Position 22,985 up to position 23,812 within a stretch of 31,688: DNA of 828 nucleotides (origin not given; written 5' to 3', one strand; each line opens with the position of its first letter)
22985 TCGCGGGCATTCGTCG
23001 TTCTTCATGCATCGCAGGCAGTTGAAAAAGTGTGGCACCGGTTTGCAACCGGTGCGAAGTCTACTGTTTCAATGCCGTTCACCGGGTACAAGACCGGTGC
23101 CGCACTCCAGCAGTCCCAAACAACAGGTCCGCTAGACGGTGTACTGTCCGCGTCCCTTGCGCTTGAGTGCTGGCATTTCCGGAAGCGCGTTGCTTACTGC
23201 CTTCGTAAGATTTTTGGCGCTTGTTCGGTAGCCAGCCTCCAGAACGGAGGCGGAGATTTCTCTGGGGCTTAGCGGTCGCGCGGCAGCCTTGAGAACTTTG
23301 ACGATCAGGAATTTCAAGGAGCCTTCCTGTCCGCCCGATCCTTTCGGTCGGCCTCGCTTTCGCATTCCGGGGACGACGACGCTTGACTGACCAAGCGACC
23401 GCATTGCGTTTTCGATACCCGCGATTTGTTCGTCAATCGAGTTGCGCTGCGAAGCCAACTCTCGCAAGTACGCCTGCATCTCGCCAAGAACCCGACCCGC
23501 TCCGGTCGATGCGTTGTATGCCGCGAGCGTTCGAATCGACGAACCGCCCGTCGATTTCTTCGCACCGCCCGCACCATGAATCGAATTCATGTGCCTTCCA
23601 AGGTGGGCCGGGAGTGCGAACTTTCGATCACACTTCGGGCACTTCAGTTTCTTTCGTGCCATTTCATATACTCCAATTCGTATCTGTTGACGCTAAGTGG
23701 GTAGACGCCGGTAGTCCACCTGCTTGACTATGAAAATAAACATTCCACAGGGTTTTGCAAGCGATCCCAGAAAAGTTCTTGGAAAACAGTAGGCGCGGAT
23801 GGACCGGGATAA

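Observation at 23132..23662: Bacterial protein with a classical eukaryote-style C2H2 zinc finger, AT-hook-like motif and winged helix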

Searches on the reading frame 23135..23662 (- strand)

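Call 4: search_protein_families(library=pfam, proteins=[window:23135-23662:-], max_evalue=10)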
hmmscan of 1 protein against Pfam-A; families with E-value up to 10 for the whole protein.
window:23135-23662:- (176 aa): 8 families
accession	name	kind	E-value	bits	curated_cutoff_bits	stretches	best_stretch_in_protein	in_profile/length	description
PF00096.32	zf-C2H2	-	0.00011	22.9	25.2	1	7-29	2-23/23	Zinc finger, C2H2 type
PF13894.12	zf-C2H2_4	-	0.0042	18.1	27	1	7-29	2-24/24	C2H2-type zinc finger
PF16622.11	zf-C2H2_11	-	0.026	14.6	27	1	7-29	6-28/29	zinc-finger C2H2-type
PF13913.12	zf-C2HC_2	-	0.031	14.4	27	1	7-25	4-21/25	zinc-finger of a C2HC-type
PF05066.19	HARE-HTH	-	0.038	14.8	25.9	1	114-149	1-36/71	HB1, ASXL, restriction endonuclease HTH domain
PF23159.1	WH_Rok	-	0.078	13.5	27.6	1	120-174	5-58/58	Repressor Rok winged helix domain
PF16007.11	DUF4777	-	0.1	13.2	34.4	1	119-160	8-48/66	Domain of unknown function (DUF4777)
PF13909.12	zf-H2C2_5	-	0.2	11.7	27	1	7-29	2-24/26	C2H2-type zinc-finger domain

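Call 5: search_protein_families(library=ncbifam, proteins=[window:23135-23662:-], max_evalue=10)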
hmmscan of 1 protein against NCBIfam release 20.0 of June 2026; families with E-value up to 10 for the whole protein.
window:23135-23662:- (176 aa): 0 families
